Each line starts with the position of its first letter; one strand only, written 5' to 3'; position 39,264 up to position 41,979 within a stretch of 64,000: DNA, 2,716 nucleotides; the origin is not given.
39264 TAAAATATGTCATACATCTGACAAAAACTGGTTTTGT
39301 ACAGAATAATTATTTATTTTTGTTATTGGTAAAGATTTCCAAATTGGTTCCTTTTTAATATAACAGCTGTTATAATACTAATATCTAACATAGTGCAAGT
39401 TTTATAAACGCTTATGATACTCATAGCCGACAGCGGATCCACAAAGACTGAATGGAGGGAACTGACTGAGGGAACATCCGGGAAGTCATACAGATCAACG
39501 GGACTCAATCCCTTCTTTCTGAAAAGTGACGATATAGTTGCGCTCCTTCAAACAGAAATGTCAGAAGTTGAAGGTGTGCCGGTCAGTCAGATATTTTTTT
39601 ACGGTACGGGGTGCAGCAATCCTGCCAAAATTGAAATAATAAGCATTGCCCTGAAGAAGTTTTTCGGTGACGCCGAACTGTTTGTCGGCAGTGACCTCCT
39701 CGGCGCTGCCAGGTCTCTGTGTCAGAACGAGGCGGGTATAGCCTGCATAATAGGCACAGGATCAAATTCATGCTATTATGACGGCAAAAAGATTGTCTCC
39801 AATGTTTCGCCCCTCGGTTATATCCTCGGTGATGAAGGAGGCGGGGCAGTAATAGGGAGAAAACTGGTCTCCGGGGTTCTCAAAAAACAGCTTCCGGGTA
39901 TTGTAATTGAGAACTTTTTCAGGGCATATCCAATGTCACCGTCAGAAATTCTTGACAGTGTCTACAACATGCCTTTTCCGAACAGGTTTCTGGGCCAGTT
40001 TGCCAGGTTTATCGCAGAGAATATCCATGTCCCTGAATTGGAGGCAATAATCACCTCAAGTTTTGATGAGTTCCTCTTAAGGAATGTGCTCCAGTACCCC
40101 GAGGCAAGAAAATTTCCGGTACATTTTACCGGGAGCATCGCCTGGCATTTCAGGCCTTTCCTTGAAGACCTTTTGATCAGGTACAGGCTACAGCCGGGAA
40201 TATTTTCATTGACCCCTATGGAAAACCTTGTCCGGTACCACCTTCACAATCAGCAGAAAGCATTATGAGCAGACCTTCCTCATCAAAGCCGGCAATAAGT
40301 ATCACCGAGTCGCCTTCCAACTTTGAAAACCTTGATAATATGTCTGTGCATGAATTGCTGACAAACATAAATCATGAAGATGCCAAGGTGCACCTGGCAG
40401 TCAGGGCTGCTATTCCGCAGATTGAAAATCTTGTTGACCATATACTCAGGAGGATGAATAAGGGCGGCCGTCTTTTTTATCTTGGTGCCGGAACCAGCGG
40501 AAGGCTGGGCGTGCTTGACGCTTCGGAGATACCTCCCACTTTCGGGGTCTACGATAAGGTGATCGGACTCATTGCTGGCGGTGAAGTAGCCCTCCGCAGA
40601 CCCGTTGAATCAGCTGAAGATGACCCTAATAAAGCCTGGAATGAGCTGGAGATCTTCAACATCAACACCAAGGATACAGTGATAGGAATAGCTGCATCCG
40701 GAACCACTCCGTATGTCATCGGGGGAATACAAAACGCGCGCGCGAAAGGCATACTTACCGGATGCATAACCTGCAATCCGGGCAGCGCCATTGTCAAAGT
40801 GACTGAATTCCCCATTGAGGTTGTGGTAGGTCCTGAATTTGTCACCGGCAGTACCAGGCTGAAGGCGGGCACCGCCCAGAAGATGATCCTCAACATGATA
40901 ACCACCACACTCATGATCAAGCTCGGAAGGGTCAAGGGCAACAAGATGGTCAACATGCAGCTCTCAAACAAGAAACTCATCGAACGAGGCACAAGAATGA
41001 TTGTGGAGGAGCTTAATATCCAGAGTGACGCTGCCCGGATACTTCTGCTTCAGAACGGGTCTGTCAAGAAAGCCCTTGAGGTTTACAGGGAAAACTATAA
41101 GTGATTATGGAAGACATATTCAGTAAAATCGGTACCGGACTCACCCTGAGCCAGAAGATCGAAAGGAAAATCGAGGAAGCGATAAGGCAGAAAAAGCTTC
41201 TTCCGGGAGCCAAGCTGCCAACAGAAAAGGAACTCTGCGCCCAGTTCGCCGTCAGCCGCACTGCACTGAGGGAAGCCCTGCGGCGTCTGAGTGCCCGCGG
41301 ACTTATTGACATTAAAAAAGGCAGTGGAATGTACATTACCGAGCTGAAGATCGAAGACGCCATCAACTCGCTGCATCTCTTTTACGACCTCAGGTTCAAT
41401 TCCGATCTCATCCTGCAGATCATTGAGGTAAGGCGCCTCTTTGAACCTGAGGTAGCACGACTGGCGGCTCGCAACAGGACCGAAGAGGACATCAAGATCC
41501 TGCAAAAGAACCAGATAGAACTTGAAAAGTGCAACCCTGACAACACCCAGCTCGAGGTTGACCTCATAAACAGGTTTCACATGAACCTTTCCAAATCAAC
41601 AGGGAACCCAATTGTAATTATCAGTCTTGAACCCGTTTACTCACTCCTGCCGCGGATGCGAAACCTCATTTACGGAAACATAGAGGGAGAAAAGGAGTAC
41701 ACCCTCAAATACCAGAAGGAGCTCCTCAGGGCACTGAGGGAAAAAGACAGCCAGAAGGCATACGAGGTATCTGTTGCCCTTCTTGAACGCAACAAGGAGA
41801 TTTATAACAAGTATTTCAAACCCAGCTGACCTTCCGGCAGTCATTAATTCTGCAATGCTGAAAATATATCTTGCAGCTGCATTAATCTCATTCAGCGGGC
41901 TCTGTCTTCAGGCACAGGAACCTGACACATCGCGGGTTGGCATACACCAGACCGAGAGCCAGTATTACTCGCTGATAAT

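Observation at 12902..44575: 32-kb contiguous peptidoglycan/muropeptide harvesting locus fed by a SusC/SusD pair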

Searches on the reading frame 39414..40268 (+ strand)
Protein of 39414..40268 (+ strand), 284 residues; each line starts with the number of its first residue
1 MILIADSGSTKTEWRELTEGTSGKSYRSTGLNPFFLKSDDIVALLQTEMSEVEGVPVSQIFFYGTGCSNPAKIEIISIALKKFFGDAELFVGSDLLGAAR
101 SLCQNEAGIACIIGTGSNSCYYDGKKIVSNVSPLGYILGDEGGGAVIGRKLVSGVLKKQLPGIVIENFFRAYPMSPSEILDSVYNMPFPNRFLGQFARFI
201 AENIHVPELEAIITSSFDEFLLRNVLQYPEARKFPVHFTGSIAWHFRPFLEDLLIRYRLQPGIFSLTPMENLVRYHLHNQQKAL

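Call 4: search_protein_families(library=pfam, proteins=[window:39414-40268:+], max_evalue=0.001)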
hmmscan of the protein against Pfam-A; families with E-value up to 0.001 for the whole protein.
window:39414-40268:+ (284 aa): 0 families

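Call 6: search_protein_families(library=ncbifam, proteins=[window:39414-40268:+], max_evalue=0.01)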
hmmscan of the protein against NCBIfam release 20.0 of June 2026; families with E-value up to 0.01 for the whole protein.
window:39414-40268:+ (284 aa): 1 family
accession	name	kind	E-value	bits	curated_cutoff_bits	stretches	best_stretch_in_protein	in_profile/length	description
NF046058.1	NagK_SO3507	equivalog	2.6e-05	23.9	370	1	88-158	102-171/295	N-acetylglucosamine kinase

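Call 35: search_protein_families(library=pfam, proteins=[window:39414-40268:+], max_evalue=10)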
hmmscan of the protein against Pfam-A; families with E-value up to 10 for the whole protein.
window:39414-40268:+ (284 aa): 2 families
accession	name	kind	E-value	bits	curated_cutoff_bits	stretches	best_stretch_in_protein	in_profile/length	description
PF01869.26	BcrAD_BadFG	-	0.026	14.5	31.5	1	53-153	58-153/271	BadF/BadG/BcrA/BcrD ATPase family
PF03727.22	Hexokinase_2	-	0.18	11.6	24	1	109-125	2-18/242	Hexokinase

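Call 36: search_solved_structures(query=window:39414-40268:+, max_evalue=0.01, show_alignments=1)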
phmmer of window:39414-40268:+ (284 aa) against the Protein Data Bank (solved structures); distinct sequences matched with E-value up to 0.01: 13.
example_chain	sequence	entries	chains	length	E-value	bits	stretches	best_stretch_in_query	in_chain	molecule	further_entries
1zbs_A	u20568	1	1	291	3.3e-77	262.8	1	1-279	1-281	hypothetical protein PG1100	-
1zxo_A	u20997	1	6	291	2.4e-75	256.6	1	1-277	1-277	conserved hypothetical protein Q8A1P1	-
8oqw_A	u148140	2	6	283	4e-68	233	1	1-276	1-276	ATPase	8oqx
8oqk_A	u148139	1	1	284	5.7e-68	232.5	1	1-277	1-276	N-acetylglucosamine kinase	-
8ow7_A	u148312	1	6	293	1.1e-67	231.6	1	3-277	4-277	N-acetylglucosamine kinase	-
8ow9_B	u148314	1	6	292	1.2e-67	231.4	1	2-276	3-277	Putative novel MurNAc kinase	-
2e2n_A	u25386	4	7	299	0.0026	20.4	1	104-162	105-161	HEXOKINASE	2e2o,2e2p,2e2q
1dgk_N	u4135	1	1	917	0.007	18.9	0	66-130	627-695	HEXOKINASE TYPE I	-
1cza_N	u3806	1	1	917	0.007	18.9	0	66-130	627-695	HEXOKINASE TYPE I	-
1hkc_A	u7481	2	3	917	0.008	18.8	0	66-130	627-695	D-GLUCOSE 6-PHOSPHOTRANSFERASE | PROTEIN (HEXOKINASE)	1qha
4f9o_A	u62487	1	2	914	0.008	18.8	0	66-130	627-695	Hexokinase-1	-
4foi_A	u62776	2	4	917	0.008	18.7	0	66-130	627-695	Hexokinase-1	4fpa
1hkb_A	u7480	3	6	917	0.008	18.7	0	66-130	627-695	D-GLUCOSE 6-PHOSPHOTRANSFERASE | Hexokinase-1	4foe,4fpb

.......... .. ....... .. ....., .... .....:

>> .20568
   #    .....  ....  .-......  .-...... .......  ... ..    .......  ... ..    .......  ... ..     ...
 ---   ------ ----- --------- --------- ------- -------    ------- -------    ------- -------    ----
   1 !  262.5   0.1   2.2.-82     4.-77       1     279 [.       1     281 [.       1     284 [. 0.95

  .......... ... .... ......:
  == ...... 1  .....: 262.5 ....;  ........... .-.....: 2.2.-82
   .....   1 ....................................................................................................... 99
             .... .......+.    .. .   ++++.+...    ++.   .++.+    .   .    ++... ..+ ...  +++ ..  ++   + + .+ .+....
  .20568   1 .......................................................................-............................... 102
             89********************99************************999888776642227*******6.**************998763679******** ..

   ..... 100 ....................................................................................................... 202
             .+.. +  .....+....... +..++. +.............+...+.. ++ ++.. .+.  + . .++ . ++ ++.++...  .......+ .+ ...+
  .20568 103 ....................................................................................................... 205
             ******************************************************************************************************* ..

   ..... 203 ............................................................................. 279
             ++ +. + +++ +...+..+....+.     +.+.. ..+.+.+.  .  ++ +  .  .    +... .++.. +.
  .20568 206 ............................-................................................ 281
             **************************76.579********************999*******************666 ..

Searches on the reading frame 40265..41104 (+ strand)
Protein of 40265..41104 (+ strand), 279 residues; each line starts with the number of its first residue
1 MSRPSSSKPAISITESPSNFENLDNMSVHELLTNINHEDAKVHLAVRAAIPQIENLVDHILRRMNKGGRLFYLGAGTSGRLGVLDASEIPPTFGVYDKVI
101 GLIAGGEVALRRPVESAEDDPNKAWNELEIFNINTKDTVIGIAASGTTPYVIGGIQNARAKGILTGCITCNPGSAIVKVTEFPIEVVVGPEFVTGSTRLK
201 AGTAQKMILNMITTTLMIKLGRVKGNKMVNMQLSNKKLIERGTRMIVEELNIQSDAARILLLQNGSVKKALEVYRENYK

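Call 4: search_protein_families(library=pfam, proteins=[window:40265-41104:+], max_evalue=0.001)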
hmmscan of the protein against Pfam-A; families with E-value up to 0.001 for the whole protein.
window:40265-41104:+ (279 aa): 5 families
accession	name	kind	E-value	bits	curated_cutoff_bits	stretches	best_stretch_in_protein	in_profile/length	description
PF22645.1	GKRP_SIS_N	-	7.3e-19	68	27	1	53-157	2-111/113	Glucokinase regulatory protein N-terminal SIS domain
PF01380.27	SIS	-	3.8e-07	30.4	25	1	131-213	49-129/131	SIS domain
PF13580.11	SIS_2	-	9.5e-06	26.1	27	1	50-165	18-133/138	SIS domain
PF20741.3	GKRP-like_C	-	0.00014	22.8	27.7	1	226-263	2-39/100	C-terminal lid domain of glucokinase regulatory protein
PF22198.1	GKRP_SIS_2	-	0.00038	20.7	27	1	52-106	6-61/191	Glucokinase regulatory protein, second SIS domain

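Call 6: search_protein_families(library=ncbifam, proteins=[window:40265-41104:+], max_evalue=0.01)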
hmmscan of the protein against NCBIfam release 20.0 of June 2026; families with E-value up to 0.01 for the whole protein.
window:40265-41104:+ (279 aa): 9 families
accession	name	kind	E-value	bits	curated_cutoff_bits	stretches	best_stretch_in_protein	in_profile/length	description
NF003915.0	PRK05441.1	subfamily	5.8e-109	363.7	168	1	14-274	9-271/300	N-acetylmuramic acid 6-phosphate etherase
NF009222.0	PRK12570.1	subfamily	4.7e-96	321.2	255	1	19-270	21-274/307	N-acetylmuramic acid 6-phosphate etherase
TIGR00274.1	TIGR00274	equivalog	3e-92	308.8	302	1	17-271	7-263/291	N-acetylmuramic acid 6-phosphate etherase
NF001484.0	PRK00331.1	subfamily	2.5e-06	26.2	381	1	133-255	331-451/601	isomerizing glutamine--fructose-6-phosphate transaminase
TIGR01135.1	glmS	equivalog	4.9e-05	22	418.05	1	132-253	335-454/607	glutamine--fructose-6-phosphate transaminase (isomerizing)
TIGR03127.2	RuMP_HxlB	equivalog_domain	0.00025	21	160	0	132-193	69-130/178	6-phospho-3-hexuloisomerase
NF008458.0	PRK11337.1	equivalog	0.001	18.1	378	1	134-184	187-237/293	MurR/RpiR family transcriptional regulator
NF008481.0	PRK11382.1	equivalog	0.0022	17.2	430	1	131-187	88-144/340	fructoselysine 6-phosphate deglycase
NF040776.2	AlsR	equivalog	0.0072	15.3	400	0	134-184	175-225/279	transcriptional repressor AlsR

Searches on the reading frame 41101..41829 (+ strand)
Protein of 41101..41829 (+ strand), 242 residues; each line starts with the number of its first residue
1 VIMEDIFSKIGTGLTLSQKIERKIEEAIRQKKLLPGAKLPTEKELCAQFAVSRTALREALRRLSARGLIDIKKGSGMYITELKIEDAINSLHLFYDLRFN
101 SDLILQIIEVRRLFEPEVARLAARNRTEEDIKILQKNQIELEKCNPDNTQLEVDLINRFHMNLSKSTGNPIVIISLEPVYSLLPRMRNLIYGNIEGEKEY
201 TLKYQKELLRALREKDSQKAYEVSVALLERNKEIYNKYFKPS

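Call 4: search_protein_families(library=pfam, proteins=[window:41101-41829:+], max_evalue=0.001)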
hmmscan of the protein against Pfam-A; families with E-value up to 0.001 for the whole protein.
window:41101-41829:+ (242 aa): 3 families
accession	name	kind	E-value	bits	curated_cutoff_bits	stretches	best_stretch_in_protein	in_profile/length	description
PF00392.27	GntR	-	6.6e-22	77.4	27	1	16-79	1-64/64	Bacterial regulatory proteins, gntR family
PF07729.17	FCD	-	5.6e-16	59.5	24.3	1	106-229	1-124/125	FCD domain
PF07840.17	FadR_C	-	1.7e-05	25.2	23.6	1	96-235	19-152/164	FadR C-terminal domain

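Call 6: search_protein_families(library=ncbifam, proteins=[window:41101-41829:+], max_evalue=0.01)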
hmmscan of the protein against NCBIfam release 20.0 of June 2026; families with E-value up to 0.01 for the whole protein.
window:41101-41829:+ (242 aa): 28 families (the best 25 are shown)
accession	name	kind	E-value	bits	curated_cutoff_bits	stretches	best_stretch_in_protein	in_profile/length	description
NF003011.0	PRK03837.1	subfamily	7.2e-34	117.5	260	1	16-237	14-235/241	transcriptional regulator NanR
NF007001.0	PRK09464.1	equivalog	2.1e-23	83.3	330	1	15-226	10-223/254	pyruvate dehydrogenase complex transcriptional repressor PdhR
NF007442.0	PRK09990.1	equivalog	1.5e-21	77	301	1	18-182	13-179/256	transcriptional regulator GlcC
NF007741.0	PRK10421.1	equivalog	7.6e-21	74.7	311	1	15-229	7-227/262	transcriptional regulator LldR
NF003444.0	PRK04984.1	equivalog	9e-17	61.4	189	1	21-237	13-225/239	fatty acid metabolism transcriptional regulator FadR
NF007588.0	PRK10225.1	equivalog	1.1e-16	60.9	442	1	18-173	12-165/257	Uxu operon transcriptional regulator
NF008571.0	PRK11523.1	equivalog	1.4e-15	57.4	396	1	16-181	9-168/258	transcriptional regulator ExuR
TIGR02325.1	C_P_lyase_phnF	equivalog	4.6e-15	55.8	156.8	1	11-90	4-83/238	phosphonate metabolism transcriptional regulator PhnF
TIGR02018.2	his_ut_repres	equivalog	2e-14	53.5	220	1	18-88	2-72/226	histidine utilization transcriptional repressor HutC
TIGR02812.1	fadR_gamma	equivalog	3.6e-14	53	249.2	1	21-223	12-210/235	fatty acid metabolism transcriptional regulator FadR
TIGR03338.1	phnR_burk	equivalog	5e-14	52.4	271.5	1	15-173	11-152/212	phosphonate utilization associated transcriptional regulator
TIGR02404.1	trehalos_R_Bsub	equivalog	8.1e-13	48.5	211.95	1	19-125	4-115/233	trehalose operon repressor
NF052282.1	PLP_TF_PdxR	equivalog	4.9e-12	45.6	320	1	16-98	2-77/448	MocR-like pyridoxine biosynthesis transcription factor PdxR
NF007292.0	PRK09764.1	equivalog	5.9e-12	45.3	281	1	18-96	8-86/240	GntR family transcriptional regulator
TIGR03337.1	phnR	equivalog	4e-11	43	296.75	1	19-81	5-67/231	phosphonate utilization transcriptional regulator PhnR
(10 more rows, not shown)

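Call 27: find_related_loci(query=window:41101-41829:+, collection=metagenome_contigs, flank=10000)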
Query window:41101-41829:+ (242 aa) in metagenome_contigs; peptide patterns used: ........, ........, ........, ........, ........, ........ (x = any residue, [..] = any of these).
314 stretches matched a pattern; 150 encode a relative of the query (tblastn E <= 1e-3); the best 80 are kept; 80 distinct loci.
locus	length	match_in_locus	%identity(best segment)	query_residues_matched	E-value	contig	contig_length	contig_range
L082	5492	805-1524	98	1-240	2e-157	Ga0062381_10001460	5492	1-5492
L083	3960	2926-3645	97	1-240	2e-159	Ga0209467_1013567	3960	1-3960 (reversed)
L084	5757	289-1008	97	1-240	6e-156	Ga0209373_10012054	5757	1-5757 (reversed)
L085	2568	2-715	97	3-240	2e-163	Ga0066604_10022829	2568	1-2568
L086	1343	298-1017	92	3-242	1e-162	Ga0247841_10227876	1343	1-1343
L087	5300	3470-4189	92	1-240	4e-149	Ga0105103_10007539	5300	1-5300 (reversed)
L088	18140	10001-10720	91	3-242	2e-147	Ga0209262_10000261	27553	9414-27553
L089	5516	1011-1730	91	3-242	1e-148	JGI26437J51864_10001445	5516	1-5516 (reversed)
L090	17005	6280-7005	90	1-242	3e-146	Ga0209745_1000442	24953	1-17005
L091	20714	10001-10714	92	5-242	5e-146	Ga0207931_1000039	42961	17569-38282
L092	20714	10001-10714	91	5-242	1e-145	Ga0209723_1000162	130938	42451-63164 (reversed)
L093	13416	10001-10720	91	3-242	1e-145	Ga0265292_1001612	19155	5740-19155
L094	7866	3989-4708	91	3-242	1e-145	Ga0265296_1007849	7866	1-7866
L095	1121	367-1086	91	3-242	3e-160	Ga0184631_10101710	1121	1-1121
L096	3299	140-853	92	5-242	5e-151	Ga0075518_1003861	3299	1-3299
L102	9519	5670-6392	90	2-242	4e-145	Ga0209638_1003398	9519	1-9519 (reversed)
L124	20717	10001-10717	90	2-240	7e-144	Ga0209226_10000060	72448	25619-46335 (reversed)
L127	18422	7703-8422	88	3-242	7e-144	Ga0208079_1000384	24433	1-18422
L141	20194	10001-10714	89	3-240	8e-141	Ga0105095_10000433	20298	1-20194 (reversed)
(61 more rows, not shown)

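Call 98: search_protein_families(library=pfam, proteins=[L141:10739-13708:+, L124:10758-13709:+, L127:8536-11493:+, L102:6428-9379:+, L141:13972-15660:+, L141:15675-17108:+, L124:14026-15489:-, L127:11670-13310:-], max_evalue=0.001)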
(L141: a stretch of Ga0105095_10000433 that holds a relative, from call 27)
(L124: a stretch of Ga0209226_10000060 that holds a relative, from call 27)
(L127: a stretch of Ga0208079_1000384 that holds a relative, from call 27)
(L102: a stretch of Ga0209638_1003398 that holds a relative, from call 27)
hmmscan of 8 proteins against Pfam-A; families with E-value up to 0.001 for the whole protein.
L141:10739-13708:+ (989 aa): 3 families
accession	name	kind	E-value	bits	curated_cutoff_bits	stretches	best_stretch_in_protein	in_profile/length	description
PF00933.27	Glyco_hydro_3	-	1e-73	249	27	1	47-362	2-315/316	Glycosyl hydrolase family 3 N terminal domain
PF00144.29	Beta-lactamase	-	2.3e-43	149.1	27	1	599-960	4-317/329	Beta-lactamase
PF01915.27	Glyco_hydro_3_C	-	0.00049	20.6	31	0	402-563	2-173/200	Glycosyl hydrolase family 3 C-terminal domain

L124:10758-13709:+ (983 aa): 2 families
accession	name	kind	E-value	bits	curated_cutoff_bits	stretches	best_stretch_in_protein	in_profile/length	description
PF00933.27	Glyco_hydro_3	-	1.7e-72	245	27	1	47-363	1-315/316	Glycosyl hydrolase family 3 N terminal domain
PF00144.29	Beta-lactamase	-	9.3e-43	147.1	27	1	600-960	4-316/329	Beta-lactamase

L127:8536-11493:+ (985 aa): 2 families
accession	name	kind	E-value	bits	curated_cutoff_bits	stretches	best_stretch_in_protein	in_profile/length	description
PF00933.27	Glyco_hydro_3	-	8.3e-72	242.7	27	1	49-365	1-315/316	Glycosyl hydrolase family 3 N terminal domain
PF00144.29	Beta-lactamase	-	4.6e-45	154.7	27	1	600-964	2-320/329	Beta-lactamase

L102:6428-9379:+ (983 aa): 2 families
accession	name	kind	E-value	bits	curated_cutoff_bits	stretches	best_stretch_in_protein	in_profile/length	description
PF00933.27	Glyco_hydro_3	-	4.9e-75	253.3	27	1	47-363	1-315/316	Glycosyl hydrolase family 3 N terminal domain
PF00144.29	Beta-lactamase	-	5.2e-46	157.8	27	1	598-959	2-315/329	Beta-lactamase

L141:13972-15660:+ (562 aa): 3 families
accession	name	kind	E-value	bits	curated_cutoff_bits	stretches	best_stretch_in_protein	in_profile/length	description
PF13517.12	FG-GAP_3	-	3.1e-53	178.6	26.9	6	152-214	1-61/61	FG-GAP-like repeat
PF07593.17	UnbV_ASPIC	-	4.4e-23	81.4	23.4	1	491-558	1-68/68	ASPIC and UnbV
PF01839.29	FG-GAP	-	9.4e-14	51.4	22.1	1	148-178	5-32/37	FG-GAP repeat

L141:15675-17108:+ (477 aa): 2 families
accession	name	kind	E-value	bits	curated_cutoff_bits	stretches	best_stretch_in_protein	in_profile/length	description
PF18582.6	HZS_alpha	-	9e-17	61.9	26.6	1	383-441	40-98/98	Hydrazine synthase alpha subunit middle domain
PF07676.18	PD40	-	0.0003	21.1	20.9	0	121-146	2-28/38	WD40-like Beta Propeller Repeat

L124:14026-15489:- (487 aa): 3 families
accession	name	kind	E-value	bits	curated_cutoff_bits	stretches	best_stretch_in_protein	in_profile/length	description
PF00295.23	Glyco_hydro_28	-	3.3e-22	79.4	22.9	1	129-356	40-244/324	Glycosyl hydrolases family 28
PF12708.12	Pect-lyase_RHGA_epim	-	1.1e-07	32.3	27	1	52-106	2-58/213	Rhamnogalacturonase A/epimerase, pectate lyase-like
PF13229.12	Beta_helix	-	3.5e-05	23.9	25.9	1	196-333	27-145/158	Right handed beta helix region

L127:11670-13310:- (546 aa): 2 families
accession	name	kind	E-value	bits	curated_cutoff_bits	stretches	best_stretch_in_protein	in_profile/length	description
PF04616.20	Glyco_hydro_43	-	7.8e-86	288.4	32.2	1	55-323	1-288/288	Glycosyl hydrolases family 43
PF17851.8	GH43_C2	-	4.5e-47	160.8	22.7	1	351-542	1-202/203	Beta xylosidase C-terminal Concanavalin A-like domain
